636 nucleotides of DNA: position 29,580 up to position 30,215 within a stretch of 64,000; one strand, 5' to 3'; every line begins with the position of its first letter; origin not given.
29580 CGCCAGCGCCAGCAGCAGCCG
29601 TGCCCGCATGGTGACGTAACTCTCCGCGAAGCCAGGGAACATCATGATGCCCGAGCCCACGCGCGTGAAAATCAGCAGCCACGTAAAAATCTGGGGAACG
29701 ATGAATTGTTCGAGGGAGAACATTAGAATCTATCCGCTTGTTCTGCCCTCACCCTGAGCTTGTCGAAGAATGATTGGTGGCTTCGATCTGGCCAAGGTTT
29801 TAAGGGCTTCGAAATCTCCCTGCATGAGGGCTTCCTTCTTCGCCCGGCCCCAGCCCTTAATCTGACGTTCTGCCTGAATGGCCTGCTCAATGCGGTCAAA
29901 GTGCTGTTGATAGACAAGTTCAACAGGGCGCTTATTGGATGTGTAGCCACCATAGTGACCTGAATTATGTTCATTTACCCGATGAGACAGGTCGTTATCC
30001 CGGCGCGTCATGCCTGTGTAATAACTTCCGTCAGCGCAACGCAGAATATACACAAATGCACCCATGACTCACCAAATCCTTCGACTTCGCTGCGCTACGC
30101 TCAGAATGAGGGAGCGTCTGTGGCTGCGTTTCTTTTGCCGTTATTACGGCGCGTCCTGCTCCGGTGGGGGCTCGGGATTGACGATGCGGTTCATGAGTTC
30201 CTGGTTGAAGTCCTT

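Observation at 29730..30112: GIY-YIG nuclease gene flanked by inverted repeat motifs, inserted between fliR and fliQ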

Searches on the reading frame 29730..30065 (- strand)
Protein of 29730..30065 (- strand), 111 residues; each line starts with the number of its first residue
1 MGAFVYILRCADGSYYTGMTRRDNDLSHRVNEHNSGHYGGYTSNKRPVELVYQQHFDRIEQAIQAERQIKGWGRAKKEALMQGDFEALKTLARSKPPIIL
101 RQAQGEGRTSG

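Call 3: search_protein_families(library=pfam, proteins=[window:29730-30065:-])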
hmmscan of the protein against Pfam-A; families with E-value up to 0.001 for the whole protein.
window:29730-30065:- (111 aa): 1 family
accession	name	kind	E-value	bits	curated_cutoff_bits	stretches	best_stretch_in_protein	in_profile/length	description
PF01541.30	GIY-YIG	-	5.4e-16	59.1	22.6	1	4-77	3-76/78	GIY-YIG catalytic domain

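Call 9: find_homologous_proteins(query=window:29730-30065:-)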
Query window:29730-30065:- (111 aa): 6744 proteins with E <= 0.001 among 6754 candidates; the best 120 are listed.
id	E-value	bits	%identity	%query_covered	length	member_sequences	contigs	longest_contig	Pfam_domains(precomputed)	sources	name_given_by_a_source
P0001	4.0e-55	203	100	84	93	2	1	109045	PF01541.31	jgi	-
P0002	1.4e-36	143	67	96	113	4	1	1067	PF01541.31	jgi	jgi:predicted GIY-YIG superfamily endonuclease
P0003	3.4e-36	142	73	83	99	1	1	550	PF01541.31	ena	-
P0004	4.3e-36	141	69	87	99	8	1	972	PF01541.31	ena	-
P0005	7.8e-36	141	70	86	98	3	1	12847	PF01541.31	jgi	jgi:putative endonuclease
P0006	9.4e-36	140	63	97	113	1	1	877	PF01541.31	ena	-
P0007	1.3e-35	140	70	84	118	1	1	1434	PF01541.31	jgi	jgi:putative endonuclease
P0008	3.2e-35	139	68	91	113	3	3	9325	PF01541.31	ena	-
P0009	4.9e-35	138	66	86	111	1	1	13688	PF01541.31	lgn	-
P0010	1.1e-34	137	68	86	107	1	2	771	PF01541.31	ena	-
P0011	1.2e-34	137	70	85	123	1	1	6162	PF01541.31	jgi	jgi:putative endonuclease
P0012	1.5e-34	136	66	86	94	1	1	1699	PF01541.31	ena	-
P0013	1.6e-34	136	67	86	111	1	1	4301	PF01541.31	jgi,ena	-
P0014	1.7e-34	136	69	85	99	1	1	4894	PF01541.31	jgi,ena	-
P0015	1.8e-34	136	67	87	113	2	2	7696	PF01541.31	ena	-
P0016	1.9e-34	136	71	86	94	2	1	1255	PF01541.31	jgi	jgi:putative endonuclease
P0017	2.0e-34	136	68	86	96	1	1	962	PF01541.31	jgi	jgi:putative endonuclease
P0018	2.3e-34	136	67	87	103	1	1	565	PF01541.31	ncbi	-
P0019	2.7e-34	136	69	84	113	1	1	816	PF01541.31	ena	-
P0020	3.2e-34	135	69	84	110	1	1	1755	PF01541.31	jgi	jgi:putative endonuclease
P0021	3.6e-34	135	63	88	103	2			PF01541.31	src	-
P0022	3.7e-34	135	70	83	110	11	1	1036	PF01541.31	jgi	-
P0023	3.8e-34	135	68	86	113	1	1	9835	PF01541.31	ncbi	-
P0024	3.9e-34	135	65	86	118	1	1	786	PF01541.31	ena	-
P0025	4.2e-34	135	67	86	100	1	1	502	PF01541.31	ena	-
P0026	4.3e-34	135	65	86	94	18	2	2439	PF01541.31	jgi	jgi:putative endonuclease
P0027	4.4e-34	135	65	86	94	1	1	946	PF01541.31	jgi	-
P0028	5.6e-34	135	66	85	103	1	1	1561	PF01541.31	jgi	jgi:putative endonuclease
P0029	5.7e-34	135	67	86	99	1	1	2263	PF01541.31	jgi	jgi:predicted GIY-YIG superfamily endonuclease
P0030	6.6e-34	134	64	100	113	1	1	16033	PF01541.31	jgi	-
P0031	6.9e-34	134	68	87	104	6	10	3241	PF01541.31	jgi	jgi:putative endonuclease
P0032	7.0e-34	134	67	86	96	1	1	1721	PF01541.31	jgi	jgi:putative endonuclease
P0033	7.1e-34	134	67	86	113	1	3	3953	PF01541.31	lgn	-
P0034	7.6e-34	134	66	86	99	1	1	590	PF01541.31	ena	-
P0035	7.7e-34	134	70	84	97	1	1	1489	PF01541.31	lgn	-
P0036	8.9e-34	134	70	83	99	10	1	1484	PF01541.31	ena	-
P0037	9.1e-34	134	69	86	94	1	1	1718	PF01541.31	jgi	jgi:putative endonuclease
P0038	9.6e-34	134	63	87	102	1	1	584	PF01541.31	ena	-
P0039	9.9e-34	134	67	86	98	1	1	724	PF01541.31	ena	-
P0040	1.0e-33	134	69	82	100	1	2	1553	PF01541.31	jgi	jgi:putative endonuclease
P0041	1.1e-33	134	66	86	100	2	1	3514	PF01541.31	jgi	jgi:putative endonuclease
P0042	1.1e-33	134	68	83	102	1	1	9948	PF01541.31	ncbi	-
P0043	1.2e-33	134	65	86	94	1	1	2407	PF01541.31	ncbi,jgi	jgi:putative endonuclease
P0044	1.2e-33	134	68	86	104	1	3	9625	PF01541.31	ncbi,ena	-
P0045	1.4e-33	133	68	86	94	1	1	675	PF01541.31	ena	-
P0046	1.4e-33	133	62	87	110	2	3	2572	PF01541.31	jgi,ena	-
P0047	1.5e-33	133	69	85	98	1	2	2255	PF01541.31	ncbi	-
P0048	1.5e-33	133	64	85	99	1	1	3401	PF01541.31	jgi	jgi:putative endonuclease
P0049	1.6e-33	133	67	85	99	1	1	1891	PF01541.31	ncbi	-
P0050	1.7e-33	133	70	83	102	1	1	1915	PF01541.31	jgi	jgi:putative endonuclease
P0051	1.8e-33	133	60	98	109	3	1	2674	PF01541.31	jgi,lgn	jgi:putative endonuclease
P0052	1.9e-33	133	67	85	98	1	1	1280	PF01541.31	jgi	jgi:putative endonuclease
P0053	1.9e-33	133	68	86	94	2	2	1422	PF01541.31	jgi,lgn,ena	jgi:predicted GIY-YIG superfamily endonuclease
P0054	1.9e-33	133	68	86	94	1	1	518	PF01541.31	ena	-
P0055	2.0e-33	133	65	86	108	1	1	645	PF01541.31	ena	-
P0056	2.3e-33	133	63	94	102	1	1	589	PF01541.31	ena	-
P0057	2.4e-33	133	67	83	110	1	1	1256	PF01541.31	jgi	jgi:putative endonuclease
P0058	2.6e-33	133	67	86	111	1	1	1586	PF01541.31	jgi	jgi:putative endonuclease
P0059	2.6e-33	132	68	86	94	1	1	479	PF01541.31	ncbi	-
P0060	2.8e-33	132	70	84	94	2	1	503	PF01541.31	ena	-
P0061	2.8e-33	132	67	81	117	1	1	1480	PF01541.31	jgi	jgi:putative endonuclease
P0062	3.0e-33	132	66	86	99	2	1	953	PF01541.31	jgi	jgi:putative endonuclease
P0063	3.2e-33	132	64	87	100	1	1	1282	PF01541.31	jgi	jgi:putative endonuclease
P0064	3.2e-33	132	62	94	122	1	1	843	PF01541.31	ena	-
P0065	3.3e-33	132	65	83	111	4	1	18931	PF01541.31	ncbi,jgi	ncbi:MAG: GIY-YIG nuclease family protein [Pseudolabrys sp.]|jgi:putative endonuclease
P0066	3.4e-33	132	70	83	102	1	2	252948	PF01541.31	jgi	jgi:putative endonuclease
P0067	3.4e-33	132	64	87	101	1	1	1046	PF01541.31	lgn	-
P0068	3.4e-33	132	65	86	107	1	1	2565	PF01541.31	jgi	jgi:putative endonuclease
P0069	3.5e-33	132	66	84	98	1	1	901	PF01541.31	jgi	jgi:putative endonuclease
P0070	3.5e-33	132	68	83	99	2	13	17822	PF01541.31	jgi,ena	jgi:putative endonuclease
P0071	3.8e-33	132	65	86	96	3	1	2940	PF01541.31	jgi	jgi:putative endonuclease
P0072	3.9e-33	132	65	88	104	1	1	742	PF01541.31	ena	-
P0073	3.9e-33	132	66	84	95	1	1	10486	PF01541.31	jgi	jgi:predicted GIY-YIG superfamily endonuclease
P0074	4.1e-33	132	63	82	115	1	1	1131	PF01541.31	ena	-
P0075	4.1e-33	132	70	83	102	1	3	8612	PF01541.31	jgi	jgi:putative endonuclease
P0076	4.2e-33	132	68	83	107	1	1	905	PF01541.31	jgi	jgi:putative endonuclease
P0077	4.4e-33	132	66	86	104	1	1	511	PF01541.31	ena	-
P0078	4.8e-33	132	66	86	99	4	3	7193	PF01541.31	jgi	jgi:putative endonuclease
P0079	5.0e-33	132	68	83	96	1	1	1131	PF01541.31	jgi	jgi:putative endonuclease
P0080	5.2e-33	132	67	86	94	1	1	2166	PF01541.31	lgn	-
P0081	5.3e-33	131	69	75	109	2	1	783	PF01541.31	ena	-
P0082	5.4e-33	131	65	86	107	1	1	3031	PF01541.31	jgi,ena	jgi:putative endonuclease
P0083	5.5e-33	131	67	76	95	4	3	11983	PF01541.31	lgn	-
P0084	5.5e-33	131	65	86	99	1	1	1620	PF01541.31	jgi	-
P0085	5.6e-33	131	63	90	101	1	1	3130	PF01541.31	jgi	jgi:putative endonuclease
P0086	6.1e-33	131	65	86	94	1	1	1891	PF01541.31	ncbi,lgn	ncbi:MAG: GIY-YIG nuclease family protein [Stellaceae bacterium]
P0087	6.2e-33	131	63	84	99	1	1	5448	PF01541.31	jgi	jgi:predicted GIY-YIG superfamily endonuclease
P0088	6.2e-33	131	65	88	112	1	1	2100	PF01541.31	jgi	jgi:putative endonuclease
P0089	6.3e-33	131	67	83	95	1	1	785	PF01541.31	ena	-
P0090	7.8e-33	131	68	84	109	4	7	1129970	PF01541.31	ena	-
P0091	8.0e-33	131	66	86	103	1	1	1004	PF01541.31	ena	-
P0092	8.6e-33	131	63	87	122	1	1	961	PF01541.31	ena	-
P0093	8.7e-33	131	64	86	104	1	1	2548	PF01541.31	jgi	jgi:putative endonuclease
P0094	9.0e-33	131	67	86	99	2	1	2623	PF01541.31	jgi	jgi:putative endonuclease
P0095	9.2e-33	131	65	86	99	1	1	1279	PF01541.31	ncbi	-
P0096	9.4e-33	131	63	86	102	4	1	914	PF01541.31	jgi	-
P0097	9.8e-33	131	67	86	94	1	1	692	PF01541.31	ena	-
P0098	1.0e-32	131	64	85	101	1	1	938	PF01541.31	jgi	jgi:putative endonuclease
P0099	1.1e-32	131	64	86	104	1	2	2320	PF01541.31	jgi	jgi:putative endonuclease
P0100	1.1e-32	130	66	86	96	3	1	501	PF01541.31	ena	-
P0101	1.3e-32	130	66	86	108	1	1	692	PF01541.31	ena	-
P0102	1.3e-32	130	62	94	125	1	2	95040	PF01541.31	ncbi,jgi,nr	ncbi:MAG TPA: GIY-YIG nuclease family protein [Microvirga sp.]|jgi:putative endonuclease|nr:GIY-YIG 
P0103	1.3e-32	130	65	86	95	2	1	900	PF01541.31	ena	-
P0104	1.3e-32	130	67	83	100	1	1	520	PF01541.31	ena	-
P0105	1.4e-32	130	60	91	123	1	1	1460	PF01541.31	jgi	jgi:putative endonuclease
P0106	1.4e-32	130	65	86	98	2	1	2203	PF01541.31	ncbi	-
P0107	1.5e-32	130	63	86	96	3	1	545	PF01541.31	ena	-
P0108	1.5e-32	130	57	95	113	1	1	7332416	PF01541.31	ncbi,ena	-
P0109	1.5e-32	130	63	86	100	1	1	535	PF01541.31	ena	-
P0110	1.7e-32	130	65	86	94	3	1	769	PF01541.31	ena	-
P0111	1.7e-32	130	67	85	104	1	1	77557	PF01541.31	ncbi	ncbi:MAG: GIY-YIG nuclease family protein [Dongiaceae bacterium]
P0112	1.9e-32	130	66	85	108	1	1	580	PF01541.31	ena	-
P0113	2.1e-32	130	65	86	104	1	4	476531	PF01541.31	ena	-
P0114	2.3e-32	129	65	86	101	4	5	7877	PF01541.31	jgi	jgi:putative endonuclease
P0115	2.4e-32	129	63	88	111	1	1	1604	PF01541.31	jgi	jgi:predicted GIY-YIG superfamily endonuclease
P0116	2.4e-32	129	68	84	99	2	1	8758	PF01541.31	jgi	-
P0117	2.7e-32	129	61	87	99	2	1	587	PF01541.31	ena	-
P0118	3.0e-32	129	66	84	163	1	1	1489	PF01541.31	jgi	jgi:predicted GIY-YIG superfamily endonuclease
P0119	3.0e-32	129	64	86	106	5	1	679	PF01541.31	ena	-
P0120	3.0e-32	129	67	82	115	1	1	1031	PF01541.31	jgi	jgi:putative endonuclease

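Call 21: search_protein_families(library=ncbifam, proteins=[window:29730-30065:-], max_evalue=1)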
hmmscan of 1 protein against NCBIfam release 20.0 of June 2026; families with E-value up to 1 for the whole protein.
window:29730-30065:- (111 aa): 0 families

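Call 22: search_solved_structures(query=window:29730-30065:-, max_evalue=1, show_alignments=2)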
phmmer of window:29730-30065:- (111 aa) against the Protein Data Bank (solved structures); distinct sequences matched with E-value up to 1: 11.
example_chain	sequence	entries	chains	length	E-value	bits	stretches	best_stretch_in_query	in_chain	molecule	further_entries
1zg2_A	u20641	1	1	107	6.3e-12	49.1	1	1-82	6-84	Hypothetical UPF0213 protein BH0048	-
1ywl_A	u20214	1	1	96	4e-09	40.1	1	4-81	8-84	Hypothetical UPF0213 protein EF2693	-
8otz_BS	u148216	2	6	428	0.082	16.6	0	14-67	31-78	Protein phosphatase 1 regulatory subunit 32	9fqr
6yef_n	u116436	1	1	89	0.35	14.6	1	64-109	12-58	30S ribosomal protein S14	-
4iia_A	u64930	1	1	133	0.54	14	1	14-55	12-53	Ras GTPase-activating protein-binding protein 1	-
7suo_A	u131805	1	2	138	0.55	13.9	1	14-55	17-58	Ras GTPase-activating protein-binding protein 1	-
7xhf_A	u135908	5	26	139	0.56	13.9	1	14-55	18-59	Ras GTPase-activating protein-binding protein 1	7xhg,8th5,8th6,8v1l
3q90_A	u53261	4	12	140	0.56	13.9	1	14-55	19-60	Ras GTPase-activating protein-binding protein 1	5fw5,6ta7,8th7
9ivq_A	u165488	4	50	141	0.57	13.9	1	14-55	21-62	Ras GTPase-activating protein-binding protein 1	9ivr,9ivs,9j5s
4fcj_A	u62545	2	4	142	0.58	13.9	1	14-55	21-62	Ras GTPase-activating protein-binding protein 1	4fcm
8th1_A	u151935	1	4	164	0.75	13.5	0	14-55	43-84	Ras GTPase-activating protein-binding protein 1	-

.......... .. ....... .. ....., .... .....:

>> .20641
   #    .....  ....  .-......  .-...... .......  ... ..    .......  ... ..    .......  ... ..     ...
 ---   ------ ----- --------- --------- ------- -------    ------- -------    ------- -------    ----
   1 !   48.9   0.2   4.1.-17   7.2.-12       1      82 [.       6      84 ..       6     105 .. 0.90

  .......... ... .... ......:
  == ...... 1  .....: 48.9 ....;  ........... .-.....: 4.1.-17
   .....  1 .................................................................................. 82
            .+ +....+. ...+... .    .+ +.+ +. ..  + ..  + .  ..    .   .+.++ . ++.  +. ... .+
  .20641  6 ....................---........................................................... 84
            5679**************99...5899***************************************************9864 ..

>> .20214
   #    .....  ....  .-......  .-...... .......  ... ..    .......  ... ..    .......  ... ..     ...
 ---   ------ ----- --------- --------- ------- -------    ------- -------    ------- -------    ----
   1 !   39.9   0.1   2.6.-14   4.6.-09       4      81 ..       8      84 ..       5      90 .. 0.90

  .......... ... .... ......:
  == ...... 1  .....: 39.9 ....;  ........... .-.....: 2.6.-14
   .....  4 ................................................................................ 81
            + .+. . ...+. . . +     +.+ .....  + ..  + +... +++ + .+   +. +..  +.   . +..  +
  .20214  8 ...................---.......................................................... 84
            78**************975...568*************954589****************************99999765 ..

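Call 30: find_related_loci(query=A1, collection=metagenome_contigs, flank=3000)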
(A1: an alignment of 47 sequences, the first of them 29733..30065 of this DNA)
Query A1 (111 aa) in metagenome_contigs; peptide patterns used: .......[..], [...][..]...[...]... (x = any residue, [..] = any of these).
600 stretches matched a pattern (row limit reached: there are more); 563 encode a relative of the query (tblastn E <= 1e-3); the best 80 are kept; 80 distinct loci.
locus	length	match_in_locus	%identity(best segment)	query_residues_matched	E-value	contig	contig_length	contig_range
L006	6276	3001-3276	65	1-94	8e-39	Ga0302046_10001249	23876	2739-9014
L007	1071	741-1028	63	2-98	1e-39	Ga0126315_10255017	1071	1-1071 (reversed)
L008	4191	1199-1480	64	1-96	5e-38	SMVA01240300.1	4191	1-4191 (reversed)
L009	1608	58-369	59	1-101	3e-38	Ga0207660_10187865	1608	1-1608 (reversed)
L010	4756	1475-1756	61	2-97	1e-37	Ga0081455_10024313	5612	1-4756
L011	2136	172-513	58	4-108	6e-38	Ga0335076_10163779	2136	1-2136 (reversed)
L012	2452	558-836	64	1-95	1e-37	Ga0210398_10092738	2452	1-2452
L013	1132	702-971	66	2-93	7e-39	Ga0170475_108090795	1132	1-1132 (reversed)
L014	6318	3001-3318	56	1-101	2e-37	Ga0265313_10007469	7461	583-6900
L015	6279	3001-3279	63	1-95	1e-37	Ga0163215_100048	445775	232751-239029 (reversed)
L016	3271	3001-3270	66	1-92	3e-37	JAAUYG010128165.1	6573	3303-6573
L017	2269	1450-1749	60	1-96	6e-37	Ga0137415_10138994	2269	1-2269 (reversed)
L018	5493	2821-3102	61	2-97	7e-37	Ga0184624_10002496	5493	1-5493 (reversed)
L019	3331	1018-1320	57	1-103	1e-36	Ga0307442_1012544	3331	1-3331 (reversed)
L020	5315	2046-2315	63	1-92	2e-36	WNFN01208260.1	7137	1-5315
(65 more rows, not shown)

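Call 63: search_dna_similar(query=window:29733-30065:-, collection=plasmids, mode=protein, max_evalue=1e-10, max_rows=30)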
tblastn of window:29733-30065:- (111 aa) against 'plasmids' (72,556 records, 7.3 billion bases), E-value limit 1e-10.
Records with a match: 4; places in all: 4; records where one place covers at least 80% of the query: 3.
Best place of each record, by identity: <60% 4.
By first word of the organism name: Methylobacterium 2; Sphingomonas 1; Bacillus 1.
By predicted mobility (MOB-suite, as given by PLSDB): non-mobilizable 3; mobilizable 1.
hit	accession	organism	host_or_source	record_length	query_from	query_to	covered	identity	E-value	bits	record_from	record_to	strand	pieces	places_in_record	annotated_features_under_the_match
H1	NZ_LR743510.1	Methylobacterium bullatum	-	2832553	1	97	87%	57.7%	8e-29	115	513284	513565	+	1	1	none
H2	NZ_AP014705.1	Methylobacterium aquaticum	-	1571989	3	93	82%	54.8%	9e-14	99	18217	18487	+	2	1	none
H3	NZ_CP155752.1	Sphingomonas parapaucimobilis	Chinese cabbage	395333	1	108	97%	45.4%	1e-21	95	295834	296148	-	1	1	GIY-YIG nuclease family protein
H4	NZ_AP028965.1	Bacillus subtilis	soil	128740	4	82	71%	41.8%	6e-11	64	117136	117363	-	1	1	yazA: GIY-YIG nuclease family protein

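Call 64: get_annotated_region(hit=H1, flank=1500)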
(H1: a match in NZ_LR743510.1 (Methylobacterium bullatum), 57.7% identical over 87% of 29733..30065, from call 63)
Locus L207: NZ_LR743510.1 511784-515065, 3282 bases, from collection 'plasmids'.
description: Methylobacterium bullatum isolate mbul2 plasmid 1
organism: Methylobacterium bullatum (NCBI taxid 570505)
taxonomy: Bacteria; Pseudomonadota; Alphaproteobacteria; Hyphomicrobiales; Methylobacteriaceae; Methylobacterium; Methylobacterium bullatum
host: -; source: -; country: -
typing (MOB-suite, as given by PLSDB): non-mobilizable
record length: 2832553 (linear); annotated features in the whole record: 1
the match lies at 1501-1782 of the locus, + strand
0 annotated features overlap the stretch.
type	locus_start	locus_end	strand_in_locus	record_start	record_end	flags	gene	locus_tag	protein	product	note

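Call 65: get_annotated_region(hit=H3, flank=1500)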
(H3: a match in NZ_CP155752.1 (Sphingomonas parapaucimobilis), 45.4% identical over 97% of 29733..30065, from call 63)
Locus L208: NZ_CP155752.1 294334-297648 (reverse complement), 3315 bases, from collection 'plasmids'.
description: Sphingomonas parapaucimobilis strain YK209 plasmid unnamed4, complete sequence
organism: Sphingomonas parapaucimobilis (NCBI taxid 28213)
taxonomy: Bacteria; Pseudomonadota; Alphaproteobacteria; Sphingomonadales; Sphingomonadaceae; Sphingomonas; Sphingomonas parapaucimobilis
host: -; source: Chinese cabbage; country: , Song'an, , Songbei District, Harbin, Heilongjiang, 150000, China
typing (MOB-suite, as given by PLSDB): non-mobilizable
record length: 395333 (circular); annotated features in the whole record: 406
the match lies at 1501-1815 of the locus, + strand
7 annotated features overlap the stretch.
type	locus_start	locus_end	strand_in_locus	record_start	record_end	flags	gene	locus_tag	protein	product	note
CDS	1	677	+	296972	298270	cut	glyA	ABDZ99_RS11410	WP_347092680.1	serine hydroxymethyltransferase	GO:0019264 - glycine biosynthetic process from serine [Evidence IEA]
CDS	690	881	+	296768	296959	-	-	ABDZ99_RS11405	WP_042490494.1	hypothetical protein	-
CDS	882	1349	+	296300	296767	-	nrdR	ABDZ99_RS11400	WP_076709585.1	transcriptional regulator NrdR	GO:0006355 - regulation of DNA-templated transcription [Evidence IEA]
CDS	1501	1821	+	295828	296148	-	-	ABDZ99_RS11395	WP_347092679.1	GIY-YIG nuclease family protein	-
CDS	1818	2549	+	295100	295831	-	-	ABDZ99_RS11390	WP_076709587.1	RNA methyltransferase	-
CDS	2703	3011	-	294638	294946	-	-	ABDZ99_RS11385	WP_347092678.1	chorismate mutase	-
CDS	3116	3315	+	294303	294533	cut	-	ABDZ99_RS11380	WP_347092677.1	hypothetical protein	-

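Call 81: find_related_loci(query=A1, collection=viral_contigs, flank=1500)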
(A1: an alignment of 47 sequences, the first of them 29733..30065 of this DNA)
Query A1 (111 aa) in viral_contigs; peptide patterns used: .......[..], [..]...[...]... (x = any residue, [..] = any of these).
13 stretches matched a pattern; 1 encode a relative of the query (tblastn E <= 1e-3); 1 distinct loci.
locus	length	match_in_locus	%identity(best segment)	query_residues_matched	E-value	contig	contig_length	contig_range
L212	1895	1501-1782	55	2-97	9e-32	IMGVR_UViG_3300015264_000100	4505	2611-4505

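Call 95: find_encoding_contigs(protein=P0030, flank=2000, max_places=3)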
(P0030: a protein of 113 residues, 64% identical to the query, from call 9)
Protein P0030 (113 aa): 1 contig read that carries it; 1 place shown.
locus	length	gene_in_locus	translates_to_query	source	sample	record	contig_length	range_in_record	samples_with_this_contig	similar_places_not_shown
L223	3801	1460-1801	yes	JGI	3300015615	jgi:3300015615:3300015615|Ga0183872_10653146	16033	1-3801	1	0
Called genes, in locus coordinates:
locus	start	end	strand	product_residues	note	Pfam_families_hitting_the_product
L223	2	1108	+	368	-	?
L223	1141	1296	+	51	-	-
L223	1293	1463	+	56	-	-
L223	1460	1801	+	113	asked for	PF01541:GIY-YIG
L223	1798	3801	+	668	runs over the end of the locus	PF00289:Biotin_carb_N, PF02222:ATP-grasp (weak), PF02786:CPSase_L_D2, PF07478:Dala_Dala_lig_C, PF02785:Biotin_carb_C, PF18140:PCC_BT, PF00364:Biotin_lipoyl, PF25973:BSH_CzcB (faint)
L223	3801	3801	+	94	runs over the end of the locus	PF00708:Acylphosphatase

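Call 96: find_encoding_contigs(protein=P0008, flank=2000, max_places=3)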
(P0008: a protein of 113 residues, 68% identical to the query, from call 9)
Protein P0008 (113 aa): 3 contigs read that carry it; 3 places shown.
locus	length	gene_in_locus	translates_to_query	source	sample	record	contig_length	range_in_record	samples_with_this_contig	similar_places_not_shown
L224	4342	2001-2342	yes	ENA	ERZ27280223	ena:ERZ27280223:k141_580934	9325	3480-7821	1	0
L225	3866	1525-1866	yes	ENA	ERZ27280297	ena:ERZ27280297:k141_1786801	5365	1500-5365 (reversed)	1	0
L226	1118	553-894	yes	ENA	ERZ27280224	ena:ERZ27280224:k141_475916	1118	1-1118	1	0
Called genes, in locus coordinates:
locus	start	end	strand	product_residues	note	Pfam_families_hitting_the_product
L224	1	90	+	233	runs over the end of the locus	PF07542:ATP12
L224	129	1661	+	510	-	PF01039:Carboxyl_trans, PF03255:ACCA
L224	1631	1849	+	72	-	PF13239:2TM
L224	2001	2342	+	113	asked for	PF01541:GIY-YIG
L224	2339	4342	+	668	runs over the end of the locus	PF00289:Biotin_carb_N, PF02222:ATP-grasp (weak), PF02786:CPSase_L_D2, PF07478:Dala_Dala_lig_C, PF08443:RimK (weak), PF02785:Biotin_carb_C, PF18140:PCC_BT, PF00364:Biotin_lipoyl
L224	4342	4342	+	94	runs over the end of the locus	PF00708:Acylphosphatase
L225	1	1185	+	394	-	?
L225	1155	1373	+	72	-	PF13239:2TM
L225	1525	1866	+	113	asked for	PF01541:GIY-YIG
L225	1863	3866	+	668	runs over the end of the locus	PF00289:Biotin_carb_N, PF02222:ATP-grasp (weak), PF02786:CPSase_L_D2, PF07478:Dala_Dala_lig_C, PF08443:RimK (weak), PF02785:Biotin_carb_C, PF18140:PCC_BT, PF00364:Biotin_lipoyl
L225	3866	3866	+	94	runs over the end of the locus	PF00708:Acylphosphatase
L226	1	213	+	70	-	?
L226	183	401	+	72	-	PF13239:2TM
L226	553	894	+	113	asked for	PF01541:GIY-YIG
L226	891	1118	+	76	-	?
